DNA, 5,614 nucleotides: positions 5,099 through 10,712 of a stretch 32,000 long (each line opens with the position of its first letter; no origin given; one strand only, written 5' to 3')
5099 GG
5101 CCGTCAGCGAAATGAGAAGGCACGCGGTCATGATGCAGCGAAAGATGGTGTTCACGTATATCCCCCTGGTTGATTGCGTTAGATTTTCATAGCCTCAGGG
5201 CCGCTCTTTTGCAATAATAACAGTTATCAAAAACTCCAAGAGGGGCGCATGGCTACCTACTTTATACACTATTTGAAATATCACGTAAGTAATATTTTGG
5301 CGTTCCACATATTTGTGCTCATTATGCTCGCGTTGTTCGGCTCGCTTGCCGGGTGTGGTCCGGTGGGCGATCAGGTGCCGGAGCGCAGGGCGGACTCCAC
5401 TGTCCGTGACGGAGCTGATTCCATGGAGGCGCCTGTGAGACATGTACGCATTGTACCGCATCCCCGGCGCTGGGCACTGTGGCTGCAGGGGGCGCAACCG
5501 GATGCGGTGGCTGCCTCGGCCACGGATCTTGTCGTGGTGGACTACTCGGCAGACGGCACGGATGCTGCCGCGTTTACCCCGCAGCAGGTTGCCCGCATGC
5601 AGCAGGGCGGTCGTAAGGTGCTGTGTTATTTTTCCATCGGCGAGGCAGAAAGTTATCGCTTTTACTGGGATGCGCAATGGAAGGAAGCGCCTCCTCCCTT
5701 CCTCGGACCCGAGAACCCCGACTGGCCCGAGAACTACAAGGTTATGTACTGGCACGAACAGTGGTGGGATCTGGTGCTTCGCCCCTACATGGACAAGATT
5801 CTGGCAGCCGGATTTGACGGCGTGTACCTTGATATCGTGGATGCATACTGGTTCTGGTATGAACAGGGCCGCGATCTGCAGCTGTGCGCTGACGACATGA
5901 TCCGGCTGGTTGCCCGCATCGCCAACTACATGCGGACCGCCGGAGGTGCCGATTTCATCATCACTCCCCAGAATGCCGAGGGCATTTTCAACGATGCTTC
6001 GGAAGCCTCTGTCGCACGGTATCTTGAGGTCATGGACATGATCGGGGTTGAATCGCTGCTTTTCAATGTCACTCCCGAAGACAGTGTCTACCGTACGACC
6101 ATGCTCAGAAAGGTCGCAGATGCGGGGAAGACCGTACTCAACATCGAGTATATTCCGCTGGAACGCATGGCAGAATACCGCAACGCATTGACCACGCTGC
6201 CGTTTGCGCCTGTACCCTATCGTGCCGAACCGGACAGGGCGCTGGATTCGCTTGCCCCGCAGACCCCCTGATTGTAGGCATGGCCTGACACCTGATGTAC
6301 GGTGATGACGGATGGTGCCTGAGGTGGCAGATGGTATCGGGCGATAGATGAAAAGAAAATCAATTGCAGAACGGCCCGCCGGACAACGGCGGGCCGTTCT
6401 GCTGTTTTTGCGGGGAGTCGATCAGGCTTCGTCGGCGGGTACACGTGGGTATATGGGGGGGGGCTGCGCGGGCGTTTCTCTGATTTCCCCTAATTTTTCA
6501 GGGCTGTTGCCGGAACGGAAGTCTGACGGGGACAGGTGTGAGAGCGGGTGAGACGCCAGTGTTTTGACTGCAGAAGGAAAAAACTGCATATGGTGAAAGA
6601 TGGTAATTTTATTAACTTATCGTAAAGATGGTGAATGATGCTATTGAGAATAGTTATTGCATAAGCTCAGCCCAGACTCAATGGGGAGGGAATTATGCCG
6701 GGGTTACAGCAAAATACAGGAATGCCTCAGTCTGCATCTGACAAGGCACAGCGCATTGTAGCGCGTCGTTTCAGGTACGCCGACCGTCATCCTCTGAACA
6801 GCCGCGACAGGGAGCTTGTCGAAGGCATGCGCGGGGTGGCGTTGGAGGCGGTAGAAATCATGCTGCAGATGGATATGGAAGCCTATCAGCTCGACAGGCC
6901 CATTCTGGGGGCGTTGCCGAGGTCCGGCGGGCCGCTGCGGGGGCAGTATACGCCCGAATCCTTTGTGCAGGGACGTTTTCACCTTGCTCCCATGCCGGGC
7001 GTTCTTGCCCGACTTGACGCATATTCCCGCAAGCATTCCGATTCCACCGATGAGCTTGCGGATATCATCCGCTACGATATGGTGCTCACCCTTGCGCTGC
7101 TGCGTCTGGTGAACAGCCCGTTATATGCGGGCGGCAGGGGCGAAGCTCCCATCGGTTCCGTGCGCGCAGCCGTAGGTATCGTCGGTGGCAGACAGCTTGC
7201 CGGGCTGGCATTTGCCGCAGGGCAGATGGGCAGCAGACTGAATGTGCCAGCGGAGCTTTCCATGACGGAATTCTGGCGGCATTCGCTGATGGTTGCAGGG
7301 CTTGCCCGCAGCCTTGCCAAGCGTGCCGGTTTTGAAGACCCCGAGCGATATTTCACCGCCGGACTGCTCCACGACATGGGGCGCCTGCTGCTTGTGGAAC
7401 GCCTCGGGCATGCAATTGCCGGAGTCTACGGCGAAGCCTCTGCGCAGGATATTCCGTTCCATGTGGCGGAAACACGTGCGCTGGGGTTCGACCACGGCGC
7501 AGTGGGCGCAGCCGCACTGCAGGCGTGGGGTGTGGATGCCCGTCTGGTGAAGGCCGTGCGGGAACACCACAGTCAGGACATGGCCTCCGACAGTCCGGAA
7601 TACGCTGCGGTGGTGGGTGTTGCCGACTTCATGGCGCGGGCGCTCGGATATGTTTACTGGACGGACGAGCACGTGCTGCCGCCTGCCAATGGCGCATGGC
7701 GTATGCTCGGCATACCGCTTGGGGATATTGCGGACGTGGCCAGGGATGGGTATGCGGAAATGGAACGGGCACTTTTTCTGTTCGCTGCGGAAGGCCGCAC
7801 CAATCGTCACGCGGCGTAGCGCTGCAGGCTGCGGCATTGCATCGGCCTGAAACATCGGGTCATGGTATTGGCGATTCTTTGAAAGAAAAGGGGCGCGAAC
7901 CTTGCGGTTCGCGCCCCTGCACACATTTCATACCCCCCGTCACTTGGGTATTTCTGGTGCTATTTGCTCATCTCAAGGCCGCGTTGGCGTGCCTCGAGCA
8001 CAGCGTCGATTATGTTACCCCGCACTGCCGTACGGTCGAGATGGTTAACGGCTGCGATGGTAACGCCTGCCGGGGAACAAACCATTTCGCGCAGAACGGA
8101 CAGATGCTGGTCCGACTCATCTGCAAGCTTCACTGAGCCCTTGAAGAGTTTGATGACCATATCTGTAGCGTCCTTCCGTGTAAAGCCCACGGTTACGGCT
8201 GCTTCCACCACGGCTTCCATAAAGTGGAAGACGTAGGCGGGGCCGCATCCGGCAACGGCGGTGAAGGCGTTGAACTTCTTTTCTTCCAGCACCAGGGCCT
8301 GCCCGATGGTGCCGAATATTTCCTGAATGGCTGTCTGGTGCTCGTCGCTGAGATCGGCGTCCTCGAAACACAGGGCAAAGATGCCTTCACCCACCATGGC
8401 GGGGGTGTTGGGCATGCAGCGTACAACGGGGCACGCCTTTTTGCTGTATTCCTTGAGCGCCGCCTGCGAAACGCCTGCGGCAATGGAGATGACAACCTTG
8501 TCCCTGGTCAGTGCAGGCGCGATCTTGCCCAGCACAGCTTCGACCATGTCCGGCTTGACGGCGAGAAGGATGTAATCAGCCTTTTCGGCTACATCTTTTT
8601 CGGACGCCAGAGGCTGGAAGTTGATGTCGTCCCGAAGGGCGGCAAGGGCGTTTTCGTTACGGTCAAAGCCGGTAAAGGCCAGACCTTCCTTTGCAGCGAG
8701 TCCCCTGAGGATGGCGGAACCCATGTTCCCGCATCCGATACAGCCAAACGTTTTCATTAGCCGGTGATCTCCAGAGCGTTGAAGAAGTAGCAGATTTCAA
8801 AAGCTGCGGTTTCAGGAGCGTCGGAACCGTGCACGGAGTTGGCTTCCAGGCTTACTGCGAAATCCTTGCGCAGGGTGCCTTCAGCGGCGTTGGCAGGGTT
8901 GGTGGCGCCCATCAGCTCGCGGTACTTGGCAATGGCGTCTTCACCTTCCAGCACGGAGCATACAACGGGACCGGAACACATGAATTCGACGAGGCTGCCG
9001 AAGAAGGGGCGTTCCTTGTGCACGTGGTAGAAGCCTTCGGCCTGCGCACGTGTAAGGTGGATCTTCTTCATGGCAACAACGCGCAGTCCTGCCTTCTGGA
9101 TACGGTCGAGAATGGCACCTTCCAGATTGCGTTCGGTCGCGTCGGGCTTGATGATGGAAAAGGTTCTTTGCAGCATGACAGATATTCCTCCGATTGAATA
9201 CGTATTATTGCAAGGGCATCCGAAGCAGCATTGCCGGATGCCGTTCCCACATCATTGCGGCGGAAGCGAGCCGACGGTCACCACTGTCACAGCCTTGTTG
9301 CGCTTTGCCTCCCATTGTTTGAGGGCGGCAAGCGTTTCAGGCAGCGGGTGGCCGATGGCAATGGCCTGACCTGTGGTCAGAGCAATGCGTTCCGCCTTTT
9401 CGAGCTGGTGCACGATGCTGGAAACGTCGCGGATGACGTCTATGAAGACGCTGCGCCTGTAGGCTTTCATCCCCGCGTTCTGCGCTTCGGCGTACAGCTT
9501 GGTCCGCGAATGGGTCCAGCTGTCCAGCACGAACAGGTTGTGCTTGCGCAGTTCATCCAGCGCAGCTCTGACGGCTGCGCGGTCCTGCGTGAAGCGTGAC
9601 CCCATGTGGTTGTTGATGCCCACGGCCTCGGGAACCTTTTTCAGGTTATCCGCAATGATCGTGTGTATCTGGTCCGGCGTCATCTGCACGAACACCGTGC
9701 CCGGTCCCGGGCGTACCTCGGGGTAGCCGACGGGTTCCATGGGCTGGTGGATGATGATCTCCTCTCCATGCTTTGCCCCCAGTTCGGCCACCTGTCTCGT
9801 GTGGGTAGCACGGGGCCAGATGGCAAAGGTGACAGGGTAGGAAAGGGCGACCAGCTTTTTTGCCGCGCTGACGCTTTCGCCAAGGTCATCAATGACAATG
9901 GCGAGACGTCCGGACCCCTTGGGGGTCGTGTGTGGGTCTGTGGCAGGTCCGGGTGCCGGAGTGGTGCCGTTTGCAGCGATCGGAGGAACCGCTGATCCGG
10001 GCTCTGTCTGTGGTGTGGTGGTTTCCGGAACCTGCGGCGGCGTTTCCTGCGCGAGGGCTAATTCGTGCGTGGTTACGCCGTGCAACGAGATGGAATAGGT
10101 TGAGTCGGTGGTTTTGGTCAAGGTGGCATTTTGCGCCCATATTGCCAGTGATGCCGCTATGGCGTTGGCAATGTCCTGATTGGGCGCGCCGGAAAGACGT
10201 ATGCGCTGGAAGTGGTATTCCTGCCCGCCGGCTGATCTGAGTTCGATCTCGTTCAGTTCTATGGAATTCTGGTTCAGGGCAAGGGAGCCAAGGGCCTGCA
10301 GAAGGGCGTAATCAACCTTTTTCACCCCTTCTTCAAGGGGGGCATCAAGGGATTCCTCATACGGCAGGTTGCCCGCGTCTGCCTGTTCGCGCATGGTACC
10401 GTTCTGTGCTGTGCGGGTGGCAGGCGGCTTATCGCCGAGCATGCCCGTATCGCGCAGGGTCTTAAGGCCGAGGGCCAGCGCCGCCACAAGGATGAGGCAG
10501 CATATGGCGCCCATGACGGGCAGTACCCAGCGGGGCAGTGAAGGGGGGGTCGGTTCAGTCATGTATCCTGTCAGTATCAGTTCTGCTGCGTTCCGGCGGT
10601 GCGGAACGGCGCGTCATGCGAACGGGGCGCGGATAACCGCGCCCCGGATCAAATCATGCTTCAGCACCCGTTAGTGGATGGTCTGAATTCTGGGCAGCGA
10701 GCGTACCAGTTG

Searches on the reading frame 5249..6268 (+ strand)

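Call 49: search_protein_families(library=pfam, proteins=[window:5249-6268:+], max_evalue=0.00001)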
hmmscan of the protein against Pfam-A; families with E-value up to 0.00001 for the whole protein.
window:5249-6268:+ (340 aa): 1 family
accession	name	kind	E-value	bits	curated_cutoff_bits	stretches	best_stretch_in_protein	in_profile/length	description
PF03537.19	Glyco_hydro_114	-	3.7e-27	95.5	27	1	89-304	12-200/231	Glycoside-hydrolase family GH114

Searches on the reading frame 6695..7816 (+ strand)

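Call 48: search_protein_families(library=pfam, proteins=[window:6695-7816:+], max_evalue=0.00001)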
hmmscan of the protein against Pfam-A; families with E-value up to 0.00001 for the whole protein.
window:6695-7816:+ (374 aa): 2 families
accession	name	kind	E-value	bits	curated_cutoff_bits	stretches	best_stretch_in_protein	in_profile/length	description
PF08668.18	HDOD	-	2e-45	155.1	22.9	1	97-293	1-195/196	HDOD domain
PF01966.28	HD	-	4.5e-12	46.7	22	1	194-311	2-111/116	HD domain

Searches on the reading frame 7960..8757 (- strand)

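Call 48: search_protein_families(library=pfam, proteins=[window:7960-8757:-], max_evalue=0.00001)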
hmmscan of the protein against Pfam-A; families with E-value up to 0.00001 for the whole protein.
window:7960-8757:- (265 aa): 4 families
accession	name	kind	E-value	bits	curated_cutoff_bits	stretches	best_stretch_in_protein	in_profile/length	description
PF14748.11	P5CR_dimer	-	2.7e-35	121.2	25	1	159-263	1-105/105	Pyrroline-5-carboxylate reductase dimerisation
PF03807.23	F420_oxidored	-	6.5e-18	65.6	21.6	1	4-95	2-94/94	NADP oxidoreductase coenzyme F420-dependent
PF03446.21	NAD_binding_2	-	1.4e-10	41.8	21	1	4-94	2-94/161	NAD binding domain of 6-phosphogluconate dehydrogenase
PF02558.23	ApbA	-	1.8e-07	31.3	22.2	1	6-99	3-106/150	Ketopantoate reductase PanE/ApbA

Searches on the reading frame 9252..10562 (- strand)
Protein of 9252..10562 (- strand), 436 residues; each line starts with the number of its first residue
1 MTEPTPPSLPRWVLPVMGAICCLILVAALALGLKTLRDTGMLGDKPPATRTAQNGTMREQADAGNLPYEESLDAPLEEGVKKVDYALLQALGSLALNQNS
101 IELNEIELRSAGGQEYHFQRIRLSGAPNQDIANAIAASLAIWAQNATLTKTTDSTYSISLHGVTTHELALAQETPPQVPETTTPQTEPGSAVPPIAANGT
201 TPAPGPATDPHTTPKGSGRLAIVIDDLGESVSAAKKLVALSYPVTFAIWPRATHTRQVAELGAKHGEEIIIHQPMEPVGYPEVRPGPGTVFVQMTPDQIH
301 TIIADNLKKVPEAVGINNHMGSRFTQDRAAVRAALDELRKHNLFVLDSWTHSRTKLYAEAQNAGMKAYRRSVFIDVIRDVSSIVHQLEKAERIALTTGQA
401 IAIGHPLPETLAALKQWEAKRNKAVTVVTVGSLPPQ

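Call 48: search_protein_families(library=pfam, proteins=[window:9252-10562:-], max_evalue=0.00001)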
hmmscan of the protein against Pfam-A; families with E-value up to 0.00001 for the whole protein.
window:9252-10562:- (436 aa): 1 family
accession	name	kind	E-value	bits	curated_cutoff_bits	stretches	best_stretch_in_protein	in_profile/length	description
PF04748.18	Polysacc_deac_2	-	1.1e-73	247.3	27.5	1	222-432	1-210/212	Divergent polysaccharide deacetylase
